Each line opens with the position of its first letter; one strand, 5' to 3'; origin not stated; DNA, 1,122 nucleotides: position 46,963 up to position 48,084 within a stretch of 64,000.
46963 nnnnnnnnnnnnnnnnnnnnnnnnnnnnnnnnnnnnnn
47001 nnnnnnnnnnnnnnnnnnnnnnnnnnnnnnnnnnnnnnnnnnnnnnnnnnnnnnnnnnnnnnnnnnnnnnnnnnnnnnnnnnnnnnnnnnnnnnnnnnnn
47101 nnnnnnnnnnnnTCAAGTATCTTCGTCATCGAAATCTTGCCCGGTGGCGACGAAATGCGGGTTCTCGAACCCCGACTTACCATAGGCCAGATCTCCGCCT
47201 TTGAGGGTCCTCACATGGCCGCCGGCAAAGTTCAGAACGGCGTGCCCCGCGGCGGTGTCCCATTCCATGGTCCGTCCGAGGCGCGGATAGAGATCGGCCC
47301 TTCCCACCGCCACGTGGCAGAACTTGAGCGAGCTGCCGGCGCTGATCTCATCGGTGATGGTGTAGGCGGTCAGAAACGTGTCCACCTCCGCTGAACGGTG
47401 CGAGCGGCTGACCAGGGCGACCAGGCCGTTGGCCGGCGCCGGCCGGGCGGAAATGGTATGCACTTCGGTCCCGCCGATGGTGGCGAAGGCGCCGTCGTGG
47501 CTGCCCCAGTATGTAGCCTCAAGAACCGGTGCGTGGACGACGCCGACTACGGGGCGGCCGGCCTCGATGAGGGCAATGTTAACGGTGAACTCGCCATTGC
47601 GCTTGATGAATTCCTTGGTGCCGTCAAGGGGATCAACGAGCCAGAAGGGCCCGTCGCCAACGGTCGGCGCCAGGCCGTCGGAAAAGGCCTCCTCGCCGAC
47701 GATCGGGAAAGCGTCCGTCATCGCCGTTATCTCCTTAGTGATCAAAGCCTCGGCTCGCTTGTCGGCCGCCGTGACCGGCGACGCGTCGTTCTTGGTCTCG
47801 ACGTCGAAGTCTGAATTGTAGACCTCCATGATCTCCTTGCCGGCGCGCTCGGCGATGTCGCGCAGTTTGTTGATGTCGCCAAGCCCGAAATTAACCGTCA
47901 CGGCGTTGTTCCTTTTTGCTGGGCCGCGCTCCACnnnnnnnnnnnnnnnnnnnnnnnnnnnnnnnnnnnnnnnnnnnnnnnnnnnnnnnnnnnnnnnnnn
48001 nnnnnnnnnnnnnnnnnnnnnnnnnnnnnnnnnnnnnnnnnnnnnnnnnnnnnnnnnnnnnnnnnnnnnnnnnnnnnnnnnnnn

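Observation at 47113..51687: AmmeMemoRadiSam module with unusual wiring: Memo-AMMECR1 fusion coupled to a CysQ-type phosphatase, radical-SAM partner followed by a flippase-like membrane protein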

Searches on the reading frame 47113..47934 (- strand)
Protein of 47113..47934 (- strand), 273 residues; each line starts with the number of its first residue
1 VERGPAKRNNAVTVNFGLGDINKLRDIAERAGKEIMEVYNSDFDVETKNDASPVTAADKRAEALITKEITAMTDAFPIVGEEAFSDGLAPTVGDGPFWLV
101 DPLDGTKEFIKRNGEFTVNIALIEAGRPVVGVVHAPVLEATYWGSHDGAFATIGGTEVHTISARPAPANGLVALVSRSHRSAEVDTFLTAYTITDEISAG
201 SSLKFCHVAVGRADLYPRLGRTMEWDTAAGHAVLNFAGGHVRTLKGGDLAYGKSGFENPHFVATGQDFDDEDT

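Call 3: search_protein_families(library=ncbifam, proteins=[window:47113-47934:-])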
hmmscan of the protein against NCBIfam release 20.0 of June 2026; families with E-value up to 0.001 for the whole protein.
window:47113-47934:- (273 aa): 6 families
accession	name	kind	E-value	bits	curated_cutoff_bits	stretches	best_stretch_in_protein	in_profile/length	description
TIGR01331.1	bisphos_cysQ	equivalog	1.9e-84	283.2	228.8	1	22-264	3-249/250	3'(2'),5'-bisphosphate nucleotidase CysQ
NF008182.0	PRK10931.1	equivalog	1.5e-64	217.5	379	1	21-262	2-242/246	3'(2'),5'-bisphosphate nucleotidase CysQ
TIGR02067.1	his_9_HisN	equivalog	3.8e-33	115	275.15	1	25-253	6-233/252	histidinol-phosphatase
TIGR01330.1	bisphos_HAL2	equivalog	2.3e-20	72.7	267.05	2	94-149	133-187/359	3'(2'),5'-bisphosphate nucleotidase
NF008027.1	PRK10757.1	equivalog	7e-17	61.2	332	1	28-248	12-234/267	inositol-1-monophosphatase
NF009321.0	PRK12676.1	equivalog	7.1e-17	61.3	264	1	26-266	13-251/264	bifunctional fructose-bisphosphatase/inositol-phosphate phosphatase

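Call 4: search_protein_families(library=pfam, proteins=[window:47113-47934:-])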
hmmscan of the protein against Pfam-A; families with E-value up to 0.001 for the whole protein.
window:47113-47934:- (273 aa): 1 family
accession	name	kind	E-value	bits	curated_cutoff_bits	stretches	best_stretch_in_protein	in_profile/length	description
PF00459.30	Inositol_P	-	5.6e-52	177.3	27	1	26-256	11-250/271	Inositol monophosphatase family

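Call 39: find_homologous_proteins(query=window:47113-47901:-, max_evalue=1e-20)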
Query window:47113-47901:- (262 aa): 8000 proteins with E <= 1e-20 among 8000 candidates; the best 120 are listed.
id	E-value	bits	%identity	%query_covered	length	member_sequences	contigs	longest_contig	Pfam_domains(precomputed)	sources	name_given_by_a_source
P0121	5.0e-155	532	90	100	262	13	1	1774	PF00459.31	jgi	jgi:3'(2'), 5'-bisphosphate nucleotidase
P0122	1.2e-146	505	87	100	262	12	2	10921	PF00459.31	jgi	-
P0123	1.5e-145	501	86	100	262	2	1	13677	PF00459.31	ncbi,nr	ncbi:MAG: 3'(2'),5'-bisphosphate nucleotidase CysQ [Rhodospirillales bacterium]|nr:3'(2'),5'-bisphos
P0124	4.0e-145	500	90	97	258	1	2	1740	PF00459.31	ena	-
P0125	2.0e-144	498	85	100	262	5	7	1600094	PF00459.31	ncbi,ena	-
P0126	2.1e-138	478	83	100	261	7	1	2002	PF00459.31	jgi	jgi:3'(2'), 5'-bisphosphate nucleotidase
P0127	5.2e-135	467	81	100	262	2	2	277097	PF00459.31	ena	-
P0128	7.0e-134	463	80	99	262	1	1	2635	PF00459.31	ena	-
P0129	1.8e-117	409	74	98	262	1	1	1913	PF00459.31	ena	-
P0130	8.7e-113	394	70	98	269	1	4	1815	PF00459.31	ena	-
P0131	3.0e-110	386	67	98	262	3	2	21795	PF00459.31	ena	-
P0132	8.5e-108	378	67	97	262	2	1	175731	PF00459.31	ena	-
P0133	4.3e-107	375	67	96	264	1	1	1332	PF00459.31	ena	-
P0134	5.0e-107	375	66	98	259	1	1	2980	PF00459.31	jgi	-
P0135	5.5e-107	375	66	98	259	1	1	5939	PF00459.31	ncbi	-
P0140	1.7e-104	367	65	97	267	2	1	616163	PF00459.31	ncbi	-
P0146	1.2e-103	364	64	96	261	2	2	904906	PF00459.31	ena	-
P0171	9.3e-101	355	65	97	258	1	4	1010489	PF00459.31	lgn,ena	-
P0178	4.4e-100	352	61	96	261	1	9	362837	PF00459.31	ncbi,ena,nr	ncbi:MAG: 3'(2'),5'-bisphosphate nucleotidase CysQ [Rhodospirillales bacterium]|nr:3'(2'),5'-bisphos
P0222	9.8e-98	345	61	97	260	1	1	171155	PF00459.31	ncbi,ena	-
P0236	2.2e-97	344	63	96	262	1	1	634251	PF00459.31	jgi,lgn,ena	-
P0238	3.0e-97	343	64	97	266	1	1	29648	PF00459.31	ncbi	ncbi:MAG: 3'(2'),5'-bisphosphate nucleotidase CysQ [Magnetospirillum sp. WYHS-4]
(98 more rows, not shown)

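Call 40: find_encoding_contigs(protein=P0238, flank=6000, max_places=2)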
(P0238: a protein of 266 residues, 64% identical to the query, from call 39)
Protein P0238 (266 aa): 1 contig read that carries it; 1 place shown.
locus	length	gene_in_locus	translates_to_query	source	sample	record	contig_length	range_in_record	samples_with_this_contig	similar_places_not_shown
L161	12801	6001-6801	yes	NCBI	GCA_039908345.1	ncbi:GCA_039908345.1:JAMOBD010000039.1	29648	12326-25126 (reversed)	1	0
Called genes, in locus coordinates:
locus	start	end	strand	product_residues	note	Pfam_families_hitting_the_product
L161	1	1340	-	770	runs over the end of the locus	PF02861:Clp_N, PF00004:AAA, PF17871:AAA_lid_9, PF00158:Sigma54_activat (weak), PF00004:AAA, PF07724:AAA_2, PF07728:AAA_5, PF10431:ClpB_D2-small, +8 more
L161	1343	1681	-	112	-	PF02617:ClpS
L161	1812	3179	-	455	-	PF00291:PALP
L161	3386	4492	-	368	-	PF04055:Radical_SAM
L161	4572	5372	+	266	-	PF01875:Memo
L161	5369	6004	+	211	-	PF01871:AMMECR1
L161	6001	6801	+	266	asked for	PF00459:Inositol_P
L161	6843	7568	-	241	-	PF03472:Autoind_bind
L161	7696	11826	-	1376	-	-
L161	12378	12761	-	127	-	PF00111:Fer2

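Call 41: find_encoding_contigs(protein=P0140, flank=6000, max_places=2)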
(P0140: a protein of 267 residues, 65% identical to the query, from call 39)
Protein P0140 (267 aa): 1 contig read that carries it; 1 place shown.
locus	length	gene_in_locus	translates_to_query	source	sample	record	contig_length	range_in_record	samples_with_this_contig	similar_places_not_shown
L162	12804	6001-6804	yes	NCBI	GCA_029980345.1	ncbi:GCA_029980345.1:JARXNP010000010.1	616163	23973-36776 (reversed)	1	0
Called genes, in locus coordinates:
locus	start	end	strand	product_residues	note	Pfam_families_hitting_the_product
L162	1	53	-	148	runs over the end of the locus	PF04364:DNA_pol3_chi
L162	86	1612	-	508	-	PF02789:Peptidase_M17_N, PF00883:Peptidase_M17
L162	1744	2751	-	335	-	PF03706:LPG_synthase_TM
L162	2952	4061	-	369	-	PF04055:Radical_SAM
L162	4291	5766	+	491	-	-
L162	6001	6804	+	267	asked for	PF00459:Inositol_P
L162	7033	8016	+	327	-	PF01300:Sua5_yciO_yrdC, PF03481:Sua5_C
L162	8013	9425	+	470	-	PF01565:FAD_binding_4, PF02913:FAD-oxidase_C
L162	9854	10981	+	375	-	PF03739:LptF_LptG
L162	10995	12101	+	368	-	PF03739:LptF_LptG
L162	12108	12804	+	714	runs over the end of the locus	PF04453:LptD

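Call 42: find_encoding_contigs(protein=P0146, flank=6000, max_places=2)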
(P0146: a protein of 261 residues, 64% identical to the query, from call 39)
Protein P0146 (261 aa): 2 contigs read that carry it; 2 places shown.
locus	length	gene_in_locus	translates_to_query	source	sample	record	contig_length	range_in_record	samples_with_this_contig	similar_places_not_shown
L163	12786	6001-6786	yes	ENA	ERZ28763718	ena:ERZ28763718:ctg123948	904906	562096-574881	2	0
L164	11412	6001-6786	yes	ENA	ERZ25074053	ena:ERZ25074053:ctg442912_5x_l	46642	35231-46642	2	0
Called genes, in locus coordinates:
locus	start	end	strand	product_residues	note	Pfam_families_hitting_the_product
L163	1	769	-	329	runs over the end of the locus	PF03706:LPG_synthase_TM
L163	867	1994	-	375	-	PF04055:Radical_SAM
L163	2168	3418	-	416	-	PF00266:Aminotran_5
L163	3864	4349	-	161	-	PF00583:Acetyltransf_1, PF13508:Acetyltransf_7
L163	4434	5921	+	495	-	PF01875:Memo, PF01871:AMMECR1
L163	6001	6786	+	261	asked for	PF00459:Inositol_P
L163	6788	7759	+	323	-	PF01300:Sua5_yciO_yrdC, PF03481:Sua5_C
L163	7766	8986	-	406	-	PF07690:MFS_1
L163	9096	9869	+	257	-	PF02311:AraC_binding (weak), PF07883:Cupin_2, PF00165:HTH_AraC (faint), PF12833:HTH_18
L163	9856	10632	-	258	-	PF01925:TauE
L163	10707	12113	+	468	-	PF01565:FAD_binding_4, PF02913:FAD-oxidase_C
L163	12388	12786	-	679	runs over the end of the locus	-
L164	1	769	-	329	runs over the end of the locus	PF03706:LPG_synthase_TM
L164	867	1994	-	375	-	PF04055:Radical_SAM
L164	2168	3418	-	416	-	PF00266:Aminotran_5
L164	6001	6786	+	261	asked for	PF00459:Inositol_P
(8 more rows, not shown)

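Call 43: find_encoding_contigs(protein=P0178, flank=6000, max_places=1)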
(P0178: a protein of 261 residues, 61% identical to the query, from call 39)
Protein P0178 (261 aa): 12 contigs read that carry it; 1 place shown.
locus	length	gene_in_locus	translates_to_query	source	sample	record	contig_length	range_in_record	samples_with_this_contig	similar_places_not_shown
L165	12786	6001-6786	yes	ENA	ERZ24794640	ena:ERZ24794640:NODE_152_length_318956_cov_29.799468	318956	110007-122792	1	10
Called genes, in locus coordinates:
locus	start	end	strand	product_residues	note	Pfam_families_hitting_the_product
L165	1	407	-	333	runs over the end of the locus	PF03706:LPG_synthase_TM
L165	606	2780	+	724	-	PF12860:PAS_7, PF00512:HisKA, PF02518:HATPase_c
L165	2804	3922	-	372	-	PF04055:Radical_SAM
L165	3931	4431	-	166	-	PF13302:Acetyltransf_3 (weak), PF13420:Acetyltransf_4 (weak), PF00583:Acetyltransf_1, PF13673:Acetyltransf_10 (weak), PF13508:Acetyltransf_7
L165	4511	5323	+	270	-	PF01875:Memo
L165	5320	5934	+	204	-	PF01871:AMMECR1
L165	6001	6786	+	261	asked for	PF00459:Inositol_P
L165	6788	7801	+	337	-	PF01300:Sua5_yciO_yrdC, PF03481:Sua5_C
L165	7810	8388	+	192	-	PF00929:RNase_T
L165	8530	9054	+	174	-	PF00582:Usp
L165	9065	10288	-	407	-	PF07690:MFS_1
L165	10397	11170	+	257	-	PF02311:AraC_binding (faint), PF07883:Cupin_2, PF00165:HTH_AraC (faint), PF12833:HTH_18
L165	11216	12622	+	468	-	PF01565:FAD_binding_4, PF02913:FAD-oxidase_C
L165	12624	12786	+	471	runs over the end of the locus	PF13432:TPR_16, PF00515:TPR_1, PF13424:TPR_12, PF13414:TPR_11, PF00515:TPR_1, PF13414:TPR_11, PF13489:Methyltransf_23, PF13847:Methyltransf_31, +25 more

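Call 44: find_encoding_contigs(protein=P0222, flank=6000, max_places=1)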
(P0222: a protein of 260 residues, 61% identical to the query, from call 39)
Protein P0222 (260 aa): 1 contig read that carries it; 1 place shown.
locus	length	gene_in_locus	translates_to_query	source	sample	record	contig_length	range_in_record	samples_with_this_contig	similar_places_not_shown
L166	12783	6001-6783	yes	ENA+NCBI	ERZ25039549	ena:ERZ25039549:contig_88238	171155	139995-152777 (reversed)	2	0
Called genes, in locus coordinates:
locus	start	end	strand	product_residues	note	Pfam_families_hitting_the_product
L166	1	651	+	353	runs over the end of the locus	PF17936:Big_6 (faint), PF19077:Big_13 (faint), PF01476:LysM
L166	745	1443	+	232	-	PF02666:PS_Dcarbxylase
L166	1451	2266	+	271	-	PF01066:CDP-OH_P_transf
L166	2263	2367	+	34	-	-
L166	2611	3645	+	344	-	PF16868:NMT1_3, PF09084:NMT1, PF12974:Phosphonate-bd (weak)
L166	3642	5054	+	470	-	PF21337:Peptidase_M17_N_1, PF00883:Peptidase_M17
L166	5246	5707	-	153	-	PF25087:GMPPB_C (faint), PF00132:Hexapep, PF14602:Hexapep_2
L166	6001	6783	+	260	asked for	PF00459:Inositol_P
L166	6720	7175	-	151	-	-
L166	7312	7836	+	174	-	PF03481:Sua5_C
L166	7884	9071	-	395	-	PF00353:HemolysinCabind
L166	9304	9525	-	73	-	-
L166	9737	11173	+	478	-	PF01565:FAD_binding_4, PF02913:FAD-oxidase_C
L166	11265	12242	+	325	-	PF00389:2-Hacid_dh, PF02826:2-Hacid_dh_C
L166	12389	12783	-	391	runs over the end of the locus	PF01548:DEDD_Tnp_IS110, PF14520:HHH_5 (faint), PF02371:Transposase_20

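Call 45: find_encoding_contigs(protein=P0236, flank=6000, max_places=1)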
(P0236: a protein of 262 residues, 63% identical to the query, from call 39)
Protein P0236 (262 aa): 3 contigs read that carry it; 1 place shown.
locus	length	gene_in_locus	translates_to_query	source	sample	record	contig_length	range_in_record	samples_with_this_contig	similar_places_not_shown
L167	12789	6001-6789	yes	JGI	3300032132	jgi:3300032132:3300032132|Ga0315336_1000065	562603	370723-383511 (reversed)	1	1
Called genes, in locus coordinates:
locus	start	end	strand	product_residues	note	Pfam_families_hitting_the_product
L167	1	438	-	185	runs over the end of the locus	-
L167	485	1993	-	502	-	PF02789:Peptidase_M17_N, PF00883:Peptidase_M17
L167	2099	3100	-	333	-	PF03706:LPG_synthase_TM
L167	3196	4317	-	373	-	PF04055:Radical_SAM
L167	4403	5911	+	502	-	PF01875:Memo, PF01871:AMMECR1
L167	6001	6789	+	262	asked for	PF00459:Inositol_P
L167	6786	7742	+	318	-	PF01300:Sua5_yciO_yrdC, PF03481:Sua5_C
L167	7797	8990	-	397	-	PF07690:MFS_1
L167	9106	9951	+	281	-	PF02311:AraC_binding, PF07883:Cupin_2 (weak), PF00165:HTH_AraC (faint), PF12833:HTH_18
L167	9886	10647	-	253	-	PF01925:TauE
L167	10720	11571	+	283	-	PF13369:Transglut_core2, PF14559:TPR_19 (weak)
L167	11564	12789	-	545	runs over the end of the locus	PF08448:PAS_4, PF12860:PAS_7, PF00512:HisKA, PF02518:HATPase_c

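Call 46: find_encoding_contigs(protein=P0171, flank=6000, max_places=1)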
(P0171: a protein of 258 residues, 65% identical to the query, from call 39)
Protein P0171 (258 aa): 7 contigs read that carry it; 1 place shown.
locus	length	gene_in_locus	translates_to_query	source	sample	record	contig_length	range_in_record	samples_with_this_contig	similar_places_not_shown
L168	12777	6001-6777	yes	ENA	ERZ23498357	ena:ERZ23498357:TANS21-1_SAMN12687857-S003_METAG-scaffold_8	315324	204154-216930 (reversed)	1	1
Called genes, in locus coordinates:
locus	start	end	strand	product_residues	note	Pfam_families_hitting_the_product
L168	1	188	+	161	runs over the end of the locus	-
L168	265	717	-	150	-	PF04364:DNA_pol3_chi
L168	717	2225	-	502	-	PF02789:Peptidase_M17_N, PF00883:Peptidase_M17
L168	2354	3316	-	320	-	PF03706:LPG_synthase_TM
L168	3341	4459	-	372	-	PF04055:Radical_SAM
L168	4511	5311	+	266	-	PF01875:Memo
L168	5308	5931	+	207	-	PF01871:AMMECR1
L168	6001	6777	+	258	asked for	PF00459:Inositol_P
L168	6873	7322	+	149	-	PF09912:DUF2141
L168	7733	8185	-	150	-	PF01322:Cytochrom_C_2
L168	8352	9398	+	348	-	PF01300:Sua5_yciO_yrdC, PF03481:Sua5_C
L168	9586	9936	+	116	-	PF03551:PadR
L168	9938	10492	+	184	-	-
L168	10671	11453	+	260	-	PF05050:Methyltransf_21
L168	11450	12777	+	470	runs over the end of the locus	PF01565:FAD_binding_4, PF02913:FAD-oxidase_C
